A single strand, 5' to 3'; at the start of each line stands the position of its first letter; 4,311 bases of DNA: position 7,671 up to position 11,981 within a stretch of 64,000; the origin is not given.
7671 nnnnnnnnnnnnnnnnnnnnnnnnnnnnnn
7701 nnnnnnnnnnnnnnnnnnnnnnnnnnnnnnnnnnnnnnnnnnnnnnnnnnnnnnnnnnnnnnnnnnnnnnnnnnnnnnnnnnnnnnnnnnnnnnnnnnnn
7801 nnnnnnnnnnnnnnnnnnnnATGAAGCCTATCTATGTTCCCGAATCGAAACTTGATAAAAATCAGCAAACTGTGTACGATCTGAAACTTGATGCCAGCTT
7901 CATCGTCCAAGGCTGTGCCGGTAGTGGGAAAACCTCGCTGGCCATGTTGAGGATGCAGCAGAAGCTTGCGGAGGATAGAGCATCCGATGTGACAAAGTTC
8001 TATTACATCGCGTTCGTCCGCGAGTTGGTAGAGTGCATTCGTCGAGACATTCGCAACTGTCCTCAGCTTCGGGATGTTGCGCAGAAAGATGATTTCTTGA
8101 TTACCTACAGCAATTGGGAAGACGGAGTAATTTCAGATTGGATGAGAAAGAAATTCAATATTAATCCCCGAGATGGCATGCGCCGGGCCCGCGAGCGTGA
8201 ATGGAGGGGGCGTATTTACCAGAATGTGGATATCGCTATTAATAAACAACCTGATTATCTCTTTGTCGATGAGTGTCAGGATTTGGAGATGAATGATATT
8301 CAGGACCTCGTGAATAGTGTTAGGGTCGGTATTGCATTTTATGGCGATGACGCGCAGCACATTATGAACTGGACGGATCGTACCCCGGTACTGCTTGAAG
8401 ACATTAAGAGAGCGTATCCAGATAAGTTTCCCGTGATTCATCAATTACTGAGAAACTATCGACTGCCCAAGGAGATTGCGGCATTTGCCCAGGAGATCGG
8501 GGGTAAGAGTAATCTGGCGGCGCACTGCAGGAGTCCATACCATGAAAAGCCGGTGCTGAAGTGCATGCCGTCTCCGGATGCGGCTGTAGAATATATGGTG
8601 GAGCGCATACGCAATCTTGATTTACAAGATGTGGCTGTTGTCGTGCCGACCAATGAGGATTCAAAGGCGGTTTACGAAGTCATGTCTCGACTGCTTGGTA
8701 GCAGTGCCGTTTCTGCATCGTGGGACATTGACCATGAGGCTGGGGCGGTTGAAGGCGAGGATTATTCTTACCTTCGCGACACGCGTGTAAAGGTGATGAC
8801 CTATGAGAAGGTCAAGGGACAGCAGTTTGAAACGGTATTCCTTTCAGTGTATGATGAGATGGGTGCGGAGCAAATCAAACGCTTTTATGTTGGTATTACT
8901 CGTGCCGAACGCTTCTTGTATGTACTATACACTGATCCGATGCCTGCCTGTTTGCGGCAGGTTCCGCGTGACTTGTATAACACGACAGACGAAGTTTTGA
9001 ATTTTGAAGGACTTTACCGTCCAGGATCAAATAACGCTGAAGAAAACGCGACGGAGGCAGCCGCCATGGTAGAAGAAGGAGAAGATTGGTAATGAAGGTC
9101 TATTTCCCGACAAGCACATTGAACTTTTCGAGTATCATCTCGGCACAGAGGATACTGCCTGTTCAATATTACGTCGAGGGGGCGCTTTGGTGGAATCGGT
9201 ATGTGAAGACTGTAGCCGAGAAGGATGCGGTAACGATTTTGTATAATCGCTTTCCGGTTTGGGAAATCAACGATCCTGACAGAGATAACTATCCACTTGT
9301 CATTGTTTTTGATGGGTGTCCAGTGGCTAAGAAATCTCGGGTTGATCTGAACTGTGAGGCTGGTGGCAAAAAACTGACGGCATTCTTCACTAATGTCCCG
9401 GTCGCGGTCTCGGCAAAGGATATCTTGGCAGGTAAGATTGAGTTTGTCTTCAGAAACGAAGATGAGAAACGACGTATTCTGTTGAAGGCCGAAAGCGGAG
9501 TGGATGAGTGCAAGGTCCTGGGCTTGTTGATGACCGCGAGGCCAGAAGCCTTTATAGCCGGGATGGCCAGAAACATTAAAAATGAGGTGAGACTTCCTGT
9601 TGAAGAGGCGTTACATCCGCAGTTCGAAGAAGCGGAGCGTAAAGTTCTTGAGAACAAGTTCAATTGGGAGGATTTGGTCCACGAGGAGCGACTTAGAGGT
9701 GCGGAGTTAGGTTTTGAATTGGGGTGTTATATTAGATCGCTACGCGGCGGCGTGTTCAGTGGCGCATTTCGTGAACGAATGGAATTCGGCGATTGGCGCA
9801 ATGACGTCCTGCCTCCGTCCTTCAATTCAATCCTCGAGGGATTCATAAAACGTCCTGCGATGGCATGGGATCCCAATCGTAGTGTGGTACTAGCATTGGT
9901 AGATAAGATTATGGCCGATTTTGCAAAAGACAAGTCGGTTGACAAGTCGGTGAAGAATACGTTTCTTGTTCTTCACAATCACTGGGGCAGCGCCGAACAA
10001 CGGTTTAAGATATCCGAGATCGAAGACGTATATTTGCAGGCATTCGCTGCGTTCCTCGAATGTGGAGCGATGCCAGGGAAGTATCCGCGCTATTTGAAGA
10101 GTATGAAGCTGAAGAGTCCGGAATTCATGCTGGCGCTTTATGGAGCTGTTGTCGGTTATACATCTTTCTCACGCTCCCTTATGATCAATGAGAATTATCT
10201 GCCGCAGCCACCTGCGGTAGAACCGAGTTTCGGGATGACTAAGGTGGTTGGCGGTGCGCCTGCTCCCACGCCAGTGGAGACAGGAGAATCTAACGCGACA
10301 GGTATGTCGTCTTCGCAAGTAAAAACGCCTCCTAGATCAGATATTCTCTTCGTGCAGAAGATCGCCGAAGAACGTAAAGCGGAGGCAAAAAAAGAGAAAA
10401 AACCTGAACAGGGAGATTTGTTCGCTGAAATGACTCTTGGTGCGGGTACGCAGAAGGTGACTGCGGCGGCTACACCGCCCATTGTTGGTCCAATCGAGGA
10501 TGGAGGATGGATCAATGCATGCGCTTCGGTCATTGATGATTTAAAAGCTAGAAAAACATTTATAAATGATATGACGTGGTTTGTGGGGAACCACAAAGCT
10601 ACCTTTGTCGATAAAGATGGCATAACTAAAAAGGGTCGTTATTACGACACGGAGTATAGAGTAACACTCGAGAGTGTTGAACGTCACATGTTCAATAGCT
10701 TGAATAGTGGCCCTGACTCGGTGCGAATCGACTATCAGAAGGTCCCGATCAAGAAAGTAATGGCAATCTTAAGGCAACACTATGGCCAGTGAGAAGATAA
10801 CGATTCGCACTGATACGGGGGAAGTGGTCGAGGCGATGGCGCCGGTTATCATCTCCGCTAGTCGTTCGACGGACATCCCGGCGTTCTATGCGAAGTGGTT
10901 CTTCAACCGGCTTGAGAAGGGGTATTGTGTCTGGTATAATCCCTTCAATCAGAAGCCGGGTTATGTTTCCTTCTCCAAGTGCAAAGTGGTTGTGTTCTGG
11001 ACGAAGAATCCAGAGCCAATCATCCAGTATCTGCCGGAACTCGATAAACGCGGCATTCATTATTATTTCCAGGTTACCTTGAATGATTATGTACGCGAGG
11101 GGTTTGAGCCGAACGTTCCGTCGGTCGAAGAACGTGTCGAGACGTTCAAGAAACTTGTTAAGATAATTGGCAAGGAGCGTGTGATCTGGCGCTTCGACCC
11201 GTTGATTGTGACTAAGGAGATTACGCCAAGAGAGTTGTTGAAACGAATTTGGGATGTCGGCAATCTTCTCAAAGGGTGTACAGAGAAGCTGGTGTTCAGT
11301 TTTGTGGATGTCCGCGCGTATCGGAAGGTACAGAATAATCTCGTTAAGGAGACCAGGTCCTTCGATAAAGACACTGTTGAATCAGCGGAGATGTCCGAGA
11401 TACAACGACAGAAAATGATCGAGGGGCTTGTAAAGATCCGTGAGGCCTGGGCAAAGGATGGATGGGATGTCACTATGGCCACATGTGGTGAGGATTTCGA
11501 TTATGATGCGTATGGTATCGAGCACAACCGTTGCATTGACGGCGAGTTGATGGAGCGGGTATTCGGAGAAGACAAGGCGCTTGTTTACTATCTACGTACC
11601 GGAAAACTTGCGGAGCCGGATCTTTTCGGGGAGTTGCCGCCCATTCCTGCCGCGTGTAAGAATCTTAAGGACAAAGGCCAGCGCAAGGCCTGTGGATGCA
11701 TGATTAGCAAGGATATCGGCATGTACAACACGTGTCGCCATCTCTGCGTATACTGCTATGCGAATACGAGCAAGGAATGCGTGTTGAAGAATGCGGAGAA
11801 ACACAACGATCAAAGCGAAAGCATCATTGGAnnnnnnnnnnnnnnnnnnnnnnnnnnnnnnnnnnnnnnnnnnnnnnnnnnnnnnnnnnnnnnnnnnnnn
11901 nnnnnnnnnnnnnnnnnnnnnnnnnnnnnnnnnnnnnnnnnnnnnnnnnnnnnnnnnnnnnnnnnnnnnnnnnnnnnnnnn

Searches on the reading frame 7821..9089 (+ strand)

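Call 4: search_protein_families(library=pfam, proteins=[window:7821-9089:+], max_evalue=0.01)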
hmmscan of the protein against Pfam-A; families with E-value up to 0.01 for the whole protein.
window:7821-9089:+ (423 aa): 11 families
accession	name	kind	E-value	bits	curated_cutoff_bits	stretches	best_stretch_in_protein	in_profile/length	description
PF01443.25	Viral_helicase1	-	1e-08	35.7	21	0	313-367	167-225/228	Viral superfamily 1 RNA helicase core domain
PF00270.35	DEAD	-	3.2e-08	33.9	26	1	15-82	4-70/167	DEAD/DEAH box helicase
PF13361.12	UvrD_C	-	2.1e-07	31.1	25.6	1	316-371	280-348/350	UvrD-like helicase C-terminal domain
PF13538.12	UvrD_C_2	-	7.7e-07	29.3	27.4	1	325-368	4-51/52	UvrD-like helicase C-terminal domain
PF09848.15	SLFN-g3_helicase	-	1.1e-05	25.3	24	1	26-306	3-256/354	Schlafen group 3, DNA/RNA helicase domain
PF13245.12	AAA_19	-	0.0001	22.9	25.1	1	26-181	13-130/134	AAA domain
PF13401.12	AAA_22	-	0.0013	19.5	27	1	26-173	7-120/130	AAA domain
PF00580.27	UvrD-helicase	-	0.0013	18.9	23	0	138-196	207-267/271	UvrD/REP helicase N-terminal domain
PF13087.12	AAA_12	-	0.003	17.6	27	0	311-369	138-191/195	AAA domain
PF05729.18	NACHT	-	0.0059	16.9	26.7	0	28-70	4-46/167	NACHT domain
PF13604.12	AAA_30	-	0.0065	16.7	27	0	25-52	19-44/191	AAA domain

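Call 5: search_protein_families(library=padloc, proteins=[window:7821-9089:+], max_evalue=0.01)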
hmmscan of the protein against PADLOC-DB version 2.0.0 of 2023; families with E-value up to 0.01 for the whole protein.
window:7821-9089:+ (423 aa): 40 families (the best 25 are shown)
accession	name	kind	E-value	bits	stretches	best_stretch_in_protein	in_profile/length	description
PDLC00122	GajB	-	5.2e-16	56.6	3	146-284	165-301/502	UrvD helicase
PDLC00117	GajB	-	6e-14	49.4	2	139-290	214-372/604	UrvD helicase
PDLC00138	GajB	-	1.5e-13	48.3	2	135-286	212-371/581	UrvD helicase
PDLC03802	RTasHel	-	1.3e-12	45.4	1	139-229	188-275/675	DRT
PDLC01087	C3a187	-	3e-12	44.1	1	10-369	196-541/559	NERD+UvrD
PDLC00123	GajB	-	5.3e-12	43.1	1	145-231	178-263/540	UrvD helicase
PDLC00132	GajB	-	6.4e-12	42.9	1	144-236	215-308/625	UrvD helicase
PDLC00107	GajB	-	2.9e-11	40.7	1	145-277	217-354/587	UrvD helicase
PDLC00135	GajB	-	2.7e-10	37.8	1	140-225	166-250/603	UrvD helicase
PDLC00103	GajB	-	4.2e-10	37.2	2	136-226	204-294/612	UrvD helicase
PDLC00129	GajB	-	1.4e-09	35.1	1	140-278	223-358/594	UrvD helicase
PDLC00104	GajB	-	1.7e-09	35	1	11-75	4-65/574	UrvD helicase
PDLC00106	GajB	-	1.5e-08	31.7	1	10-53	3-48/577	UrvD helicase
PDLC02372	Nhi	-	1.1e-07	28.9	1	118-227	239-342/470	-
PDLC03813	RTasNERD-Hel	-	4.6e-07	27.3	1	10-53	209-253/519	DRT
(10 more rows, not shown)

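Call 6: search_protein_families(library=ncbifam, proteins=[window:7821-9089:+], max_evalue=0.001)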
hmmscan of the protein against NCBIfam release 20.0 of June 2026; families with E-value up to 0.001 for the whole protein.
window:7821-9089:+ (423 aa): 5 families
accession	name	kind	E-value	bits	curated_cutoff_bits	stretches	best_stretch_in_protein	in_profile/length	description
NF041464.1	HelD_BACSU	equivalog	5.7e-14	51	419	1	141-386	544-779/779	RNA polymerase recycling motor HelD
TIGR01074.1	rep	equivalog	4.5e-07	28.5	951.45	1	139-224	202-287/668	DNA helicase Rep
TIGR01073.1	pcrA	equivalog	4e-05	22.2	911.2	0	142-286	208-362/725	DNA helicase PcrA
NF053713.1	helicas_STM2767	equivalog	0.00014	20.4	550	0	14-52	178-217/665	STM2767 family DEAD/DEAH box helicase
NF041254.1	motor_HelR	exception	0.00022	19.6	750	0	294-369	627-705/706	RNA polymerase recycling motor ATPase HelR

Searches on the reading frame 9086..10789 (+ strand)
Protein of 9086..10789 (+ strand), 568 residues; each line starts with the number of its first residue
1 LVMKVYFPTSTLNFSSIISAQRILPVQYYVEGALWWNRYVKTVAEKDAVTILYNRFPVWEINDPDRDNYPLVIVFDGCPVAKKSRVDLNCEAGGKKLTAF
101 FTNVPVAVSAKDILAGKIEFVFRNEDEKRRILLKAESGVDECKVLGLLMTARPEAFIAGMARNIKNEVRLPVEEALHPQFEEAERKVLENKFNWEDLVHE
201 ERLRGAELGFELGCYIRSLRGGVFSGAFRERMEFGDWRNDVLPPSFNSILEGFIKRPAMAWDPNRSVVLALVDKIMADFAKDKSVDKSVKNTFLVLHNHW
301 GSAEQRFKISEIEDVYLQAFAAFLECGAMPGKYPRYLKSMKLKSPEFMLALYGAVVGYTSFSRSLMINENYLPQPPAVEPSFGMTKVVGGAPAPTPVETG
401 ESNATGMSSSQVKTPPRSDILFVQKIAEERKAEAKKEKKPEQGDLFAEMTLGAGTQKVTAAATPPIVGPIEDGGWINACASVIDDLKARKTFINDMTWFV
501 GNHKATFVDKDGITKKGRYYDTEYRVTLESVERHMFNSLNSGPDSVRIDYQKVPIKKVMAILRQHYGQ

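Call 4: search_protein_families(library=pfam, proteins=[window:9086-10789:+], max_evalue=0.01)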
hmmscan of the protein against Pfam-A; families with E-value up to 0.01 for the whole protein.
window:9086-10789:+ (568 aa): 0 families

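Call 5: search_protein_families(library=padloc, proteins=[window:9086-10789:+], max_evalue=0.01)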
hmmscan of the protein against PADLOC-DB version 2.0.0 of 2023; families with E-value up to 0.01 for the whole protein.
window:9086-10789:+ (568 aa): 0 families

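Call 6: search_protein_families(library=ncbifam, proteins=[window:9086-10789:+], max_evalue=0.001)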
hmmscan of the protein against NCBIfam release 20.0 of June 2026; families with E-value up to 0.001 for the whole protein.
window:9086-10789:+ (568 aa): 0 families

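Call 47: find_homologous_proteins(query=window:9086-10789:+, max_evalue=0.001)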
Query window:9086-10789:+ (568 aa): 33 proteins with E <= 0.001 among 8000 candidates.
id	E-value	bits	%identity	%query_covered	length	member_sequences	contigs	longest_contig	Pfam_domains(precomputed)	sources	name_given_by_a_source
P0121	0.0e+0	1294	99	100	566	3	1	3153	-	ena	-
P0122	0.0e+0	1145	89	100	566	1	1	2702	-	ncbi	-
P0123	0.0e+0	1085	84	100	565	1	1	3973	-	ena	-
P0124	4.6e-275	931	75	99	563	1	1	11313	-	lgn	-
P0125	1.2e-236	805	83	75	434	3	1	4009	-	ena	-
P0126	6.3e-229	779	63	100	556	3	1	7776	-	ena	-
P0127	4.7e-221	753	61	100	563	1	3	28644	-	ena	-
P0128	4.7e-177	608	63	79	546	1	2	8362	-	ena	-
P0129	8.3e-175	600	63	79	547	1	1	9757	-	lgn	-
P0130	8.1e-172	591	57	88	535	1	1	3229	-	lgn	-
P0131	5.1e-136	472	57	65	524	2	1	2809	-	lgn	-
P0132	2.6e-133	463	58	65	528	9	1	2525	-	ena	-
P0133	4.4e-132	459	50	77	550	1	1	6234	-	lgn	-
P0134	8.9e-126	439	55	66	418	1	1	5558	-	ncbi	-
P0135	2.0e-89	319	40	74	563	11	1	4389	-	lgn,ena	-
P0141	4.6e-82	294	39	66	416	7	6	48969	-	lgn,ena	-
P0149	1.1e-70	257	39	64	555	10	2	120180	-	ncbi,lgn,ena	-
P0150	1.9e-70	256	37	73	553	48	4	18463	-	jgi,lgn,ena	-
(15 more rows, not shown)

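Call 48: find_encoding_contigs(protein=P0149, flank=10000, max_places=2)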
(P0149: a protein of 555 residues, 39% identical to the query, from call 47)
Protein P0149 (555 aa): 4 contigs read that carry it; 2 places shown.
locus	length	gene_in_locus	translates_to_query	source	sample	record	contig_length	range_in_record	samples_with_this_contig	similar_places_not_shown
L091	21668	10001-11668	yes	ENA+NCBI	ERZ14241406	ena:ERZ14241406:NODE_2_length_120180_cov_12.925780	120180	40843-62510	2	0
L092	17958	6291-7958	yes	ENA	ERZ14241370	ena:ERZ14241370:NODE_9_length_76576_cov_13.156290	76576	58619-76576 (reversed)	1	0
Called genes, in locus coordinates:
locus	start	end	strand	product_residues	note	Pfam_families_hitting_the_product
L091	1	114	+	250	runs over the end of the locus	-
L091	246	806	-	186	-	-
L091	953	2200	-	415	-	PF00817:IMS, PF11799:IMS_C, PF13438:DUF4113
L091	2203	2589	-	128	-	PF00717:Peptidase_S24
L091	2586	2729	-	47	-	-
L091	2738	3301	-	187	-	PF01613:Flavin_Reduct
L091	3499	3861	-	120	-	-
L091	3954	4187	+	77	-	PF13443:HTH_26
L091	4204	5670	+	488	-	-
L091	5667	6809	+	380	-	PF09623:Cas_NE0113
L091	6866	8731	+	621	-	-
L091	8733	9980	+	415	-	PF00580:UvrD-helicase (faint), PF01443:Viral_helicase1 (faint), PF13538:UvrD_C_2 (weak)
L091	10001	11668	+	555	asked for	-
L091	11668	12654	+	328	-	PF08902:DUF1848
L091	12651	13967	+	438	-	PF01443:Viral_helicase1 (faint), PF13361:UvrD_C (faint), PF13538:UvrD_C_2 (weak)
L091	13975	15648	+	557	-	-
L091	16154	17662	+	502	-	PF00078:RVT_1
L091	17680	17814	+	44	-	-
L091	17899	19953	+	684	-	PF08238:Sel1 (weak)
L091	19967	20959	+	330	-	-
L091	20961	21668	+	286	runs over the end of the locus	PF03747:ADP_ribosyl_GH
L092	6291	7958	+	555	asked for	-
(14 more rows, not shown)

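Call 49: find_encoding_contigs(protein=P0127, flank=10000, max_places=2)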
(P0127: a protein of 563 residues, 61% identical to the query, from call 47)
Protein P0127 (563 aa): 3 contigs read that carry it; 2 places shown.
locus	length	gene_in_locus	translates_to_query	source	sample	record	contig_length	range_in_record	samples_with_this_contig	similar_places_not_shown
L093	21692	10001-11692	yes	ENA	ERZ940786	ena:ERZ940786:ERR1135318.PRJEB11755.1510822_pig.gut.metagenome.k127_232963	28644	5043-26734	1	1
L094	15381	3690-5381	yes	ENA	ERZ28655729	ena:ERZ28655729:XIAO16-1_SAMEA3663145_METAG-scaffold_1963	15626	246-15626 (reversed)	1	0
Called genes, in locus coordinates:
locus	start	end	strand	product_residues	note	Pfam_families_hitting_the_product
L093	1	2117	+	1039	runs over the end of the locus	-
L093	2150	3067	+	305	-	-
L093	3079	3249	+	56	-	-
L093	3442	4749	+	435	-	PF13173:AAA_14, PF13635:DUF4143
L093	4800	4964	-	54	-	-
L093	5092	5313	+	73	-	-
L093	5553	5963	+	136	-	PF13310:Virulence_RhuM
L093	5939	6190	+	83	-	-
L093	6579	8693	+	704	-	PF08378:NERD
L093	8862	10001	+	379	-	PF01443:Viral_helicase1 (faint), PF13361:UvrD_C (faint), PF13538:UvrD_C_2 (weak)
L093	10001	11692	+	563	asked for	-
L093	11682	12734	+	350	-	PF08902:DUF1848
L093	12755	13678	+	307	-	-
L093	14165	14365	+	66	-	-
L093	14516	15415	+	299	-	-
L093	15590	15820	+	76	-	PF04014:MazE_antitoxin (weak)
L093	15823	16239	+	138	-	PF01850:PIN, PF13470:PIN_3 (weak)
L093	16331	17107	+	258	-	PF01746:tRNA_m1G_MT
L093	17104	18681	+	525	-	PF02638:GHL10, PF13200:DUF4015 (weak)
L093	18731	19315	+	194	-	PF00475:IGPD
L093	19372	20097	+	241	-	PF00977:His_biosynth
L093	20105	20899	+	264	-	PF08032:SpoU_sub_bind, PF00588:SpoU_methylase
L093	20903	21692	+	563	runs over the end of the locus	PF05157:MshEN, PF00437:T2SSE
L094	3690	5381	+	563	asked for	-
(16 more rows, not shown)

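Call 50: find_encoding_contigs(protein=P0141, flank=10000, max_places=2)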
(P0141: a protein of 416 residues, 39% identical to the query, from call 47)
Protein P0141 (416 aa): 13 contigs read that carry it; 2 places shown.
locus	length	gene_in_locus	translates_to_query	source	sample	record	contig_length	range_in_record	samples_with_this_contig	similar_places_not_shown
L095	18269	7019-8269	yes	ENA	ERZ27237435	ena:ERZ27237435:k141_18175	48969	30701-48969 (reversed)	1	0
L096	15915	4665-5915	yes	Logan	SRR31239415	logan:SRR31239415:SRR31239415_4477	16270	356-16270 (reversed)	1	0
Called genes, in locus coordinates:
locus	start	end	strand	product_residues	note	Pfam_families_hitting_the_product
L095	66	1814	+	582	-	PF18952:DUF5696, PF19773:DUF6259 (weak)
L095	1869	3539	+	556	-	PF01120:Alpha_L_fucos, PF00754:F5_F8_type_C (faint)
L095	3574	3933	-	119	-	-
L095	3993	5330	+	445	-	PF01609:DDE_Tnp_1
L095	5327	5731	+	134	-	-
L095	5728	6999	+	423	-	PF00580:UvrD-helicase (faint), PF13245:AAA_19 (weak), PF01443:Viral_helicase1 (faint), PF13538:UvrD_C_2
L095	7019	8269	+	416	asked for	-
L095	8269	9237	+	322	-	PF08902:DUF1848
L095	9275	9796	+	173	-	-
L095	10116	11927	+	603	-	PF00078:RVT_1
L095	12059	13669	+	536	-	PF22316:ABhydrolase-like_N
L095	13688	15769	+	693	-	-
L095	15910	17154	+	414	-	PF13173:AAA_14, PF13635:DUF4143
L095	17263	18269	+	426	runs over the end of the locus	PF13173:AAA_14, PF13635:DUF4143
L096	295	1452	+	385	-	PF09623:Cas_NE0113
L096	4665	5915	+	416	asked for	-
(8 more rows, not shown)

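Call 53: search_protein_families(library=pfam, proteins=[L093:12755-13675:+, L095:9275-9793:+, L091:13975-15645:+, L091:6866-8728:+, L091:4204-5667:+, L091:17899-19950:+], max_evalue=0.1)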
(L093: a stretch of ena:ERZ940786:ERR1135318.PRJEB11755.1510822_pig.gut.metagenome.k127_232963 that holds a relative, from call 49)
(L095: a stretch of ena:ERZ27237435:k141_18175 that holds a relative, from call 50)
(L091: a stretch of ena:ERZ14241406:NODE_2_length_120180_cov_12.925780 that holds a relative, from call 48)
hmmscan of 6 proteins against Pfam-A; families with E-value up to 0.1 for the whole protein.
L093:12755-13675:+ (307 aa): 0 families

L095:9275-9793:+ (173 aa): 0 families

L091:13975-15645:+ (557 aa): 0 families

L091:6866-8728:+ (621 aa): 1 family
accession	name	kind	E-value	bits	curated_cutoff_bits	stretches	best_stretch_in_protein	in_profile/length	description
PF18731.6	HEPN_Swt1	-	0.00079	20.1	27.5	1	16-122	7-108/115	Swt1-like HEPN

L091:4204-5667:+ (488 aa): 9 families
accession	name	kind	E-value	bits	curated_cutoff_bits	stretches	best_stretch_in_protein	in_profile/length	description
PF13749.12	HATPase_c_4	-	1.9e-21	76.3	26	1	312-398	2-89/89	Putative ATP-dependent DNA helicase recG C-terminal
PF13271.11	DUF4062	-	4.2e-21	75.4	24.7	1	4-90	1-82/82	Domain of unknown function (DUF4062)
PF01047.28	MarR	-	0.00026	21.3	24.6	1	435-475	9-49/59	MarR family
PF01399.33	PCI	-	0.006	17.2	22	1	431-473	27-69/84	PCI domain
PF13545.12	HTH_Crp_2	-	0.01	16.3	27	1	443-477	22-56/70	Crp-like helix-turn-helix domain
PF12802.13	MarR_2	-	0.021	15.4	27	0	433-476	9-53/61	MarR family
PF08220.18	HTH_DeoR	-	0.025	14.8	21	1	435-478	6-49/57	DeoR-like helix-turn-helix domain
PF00392.27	GntR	-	0.039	14.1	27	0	443-480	23-61/64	Bacterial regulatory proteins, gntR family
PF08279.18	HTH_11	-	0.043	14.2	25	1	442-474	14-47/55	HTH domain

L091:17899-19950:+ (684 aa): 4 families
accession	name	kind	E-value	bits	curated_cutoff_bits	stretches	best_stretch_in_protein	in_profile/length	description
PF08238.18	Sel1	-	5.7e-62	204.4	30.7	8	232-265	3-36/36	Sel1 repeat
PF23310.1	TPR_27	-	0.00086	19.4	27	0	382-406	47-71/110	Plant tetratrico peptide repeats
PF12172.15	zf-ChsH2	-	0.037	14.3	23.2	1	9-33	11-34/37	ChsH2, rubredoxin-like zinc ribbon domain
PF07282.18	Cas12f1-like_TNB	-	0.093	13.3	26.3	0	7-36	26-52/60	Cas12f1-like, TNB domain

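Call 89: find_encoding_contigs(protein=P0124, flank=10000, max_places=1)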
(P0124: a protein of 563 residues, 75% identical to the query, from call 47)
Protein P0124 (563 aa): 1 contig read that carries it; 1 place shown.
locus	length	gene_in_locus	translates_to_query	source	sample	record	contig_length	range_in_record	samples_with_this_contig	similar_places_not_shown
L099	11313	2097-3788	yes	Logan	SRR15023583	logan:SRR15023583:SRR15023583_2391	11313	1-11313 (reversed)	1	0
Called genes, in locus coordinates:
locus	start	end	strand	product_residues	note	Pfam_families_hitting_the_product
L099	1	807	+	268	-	?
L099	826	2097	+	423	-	PF00270:DEAD (faint), PF01443:Viral_helicase1 (faint), PF09848:SLFN-g3_helicase (weak), PF13361:UvrD_C (faint), PF13538:UvrD_C_2 (weak)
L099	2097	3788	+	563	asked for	-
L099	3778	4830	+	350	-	PF08902:DUF1848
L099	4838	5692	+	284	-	-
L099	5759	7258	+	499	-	PF04326:SLFN_AlbA_2, PF13749:HATPase_c_4, PF21247:Fic-like_C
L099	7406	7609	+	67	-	-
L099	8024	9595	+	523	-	PF08238:Sel1 (faint)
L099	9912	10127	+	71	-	-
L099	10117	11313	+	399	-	?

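Call 90: find_encoding_contigs(protein=P0129, flank=10000, max_places=1)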
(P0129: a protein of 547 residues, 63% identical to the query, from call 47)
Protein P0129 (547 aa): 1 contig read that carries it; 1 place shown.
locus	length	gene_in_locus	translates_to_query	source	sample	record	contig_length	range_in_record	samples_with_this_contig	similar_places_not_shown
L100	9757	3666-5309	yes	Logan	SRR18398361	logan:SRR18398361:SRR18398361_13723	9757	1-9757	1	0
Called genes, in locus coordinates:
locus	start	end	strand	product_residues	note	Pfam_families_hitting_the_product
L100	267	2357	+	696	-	PF08378:NERD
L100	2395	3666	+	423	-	PF00270:DEAD (faint), PF01443:Viral_helicase1 (faint), PF09848:SLFN-g3_helicase (faint), PF13361:UvrD_C (faint), PF13538:UvrD_C_2 (weak)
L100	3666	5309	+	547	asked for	-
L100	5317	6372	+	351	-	PF08902:DUF1848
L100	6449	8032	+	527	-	-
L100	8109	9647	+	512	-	PF13320:GH123_cat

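Call 91: find_encoding_contigs(protein=P0150, flank=10000, max_places=2)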
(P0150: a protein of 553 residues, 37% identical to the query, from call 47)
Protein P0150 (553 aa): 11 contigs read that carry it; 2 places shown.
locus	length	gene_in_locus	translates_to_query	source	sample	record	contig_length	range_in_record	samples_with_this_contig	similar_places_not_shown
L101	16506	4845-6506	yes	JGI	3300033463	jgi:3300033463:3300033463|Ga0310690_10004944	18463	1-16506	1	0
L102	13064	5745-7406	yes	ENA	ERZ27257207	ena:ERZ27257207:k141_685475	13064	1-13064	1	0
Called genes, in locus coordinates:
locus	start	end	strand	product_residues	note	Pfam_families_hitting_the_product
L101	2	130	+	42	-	?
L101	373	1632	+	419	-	PF09623:Cas_NE0113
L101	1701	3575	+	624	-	-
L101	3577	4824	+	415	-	PF00580:UvrD-helicase (faint), PF09848:SLFN-g3_helicase (weak), PF01443:Viral_helicase1 (faint), PF13538:UvrD_C_2 (weak)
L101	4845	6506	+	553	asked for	-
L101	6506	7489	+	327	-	PF08902:DUF1848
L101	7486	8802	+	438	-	PF13361:UvrD_C (faint), PF01443:Viral_helicase1 (weak), PF13538:UvrD_C_2 (weak)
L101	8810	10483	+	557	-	-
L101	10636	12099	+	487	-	PF04326:SLFN_AlbA_2, PF13749:HATPase_c_4, PF21247:Fic-like_C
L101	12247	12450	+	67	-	-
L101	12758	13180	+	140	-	PF11325:DUF3127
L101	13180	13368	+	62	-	-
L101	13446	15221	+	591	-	PF00078:RVT_1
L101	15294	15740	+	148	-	PF09534:Trp_oprn_chp (weak)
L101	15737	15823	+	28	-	-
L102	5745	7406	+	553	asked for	-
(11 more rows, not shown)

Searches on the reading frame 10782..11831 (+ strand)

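Call 4: search_protein_families(library=pfam, proteins=[window:10782-11831:+], max_evalue=0.01)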
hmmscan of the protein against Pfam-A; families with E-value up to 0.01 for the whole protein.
window:10782-11831:+ (350 aa): 1 family
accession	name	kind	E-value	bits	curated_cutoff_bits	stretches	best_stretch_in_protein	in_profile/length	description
PF08902.16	DUF1848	-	3.2e-92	309.5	30.5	1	23-327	1-262/262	Domain of unknown function (DUF1848)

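Call 5: search_protein_families(library=padloc, proteins=[window:10782-11831:+], max_evalue=0.01)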
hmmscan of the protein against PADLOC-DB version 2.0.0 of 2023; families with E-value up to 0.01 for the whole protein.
window:10782-11831:+ (350 aa): 1 family
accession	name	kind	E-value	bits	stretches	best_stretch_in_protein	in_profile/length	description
PDLC03815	RTasDUF1848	-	6.3e-40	135.5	2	22-261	1-199/242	DRT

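Call 6: search_protein_families(library=ncbifam, proteins=[window:10782-11831:+], max_evalue=0.001)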
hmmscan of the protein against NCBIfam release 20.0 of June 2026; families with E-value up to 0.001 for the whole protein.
window:10782-11831:+ (350 aa): 0 families
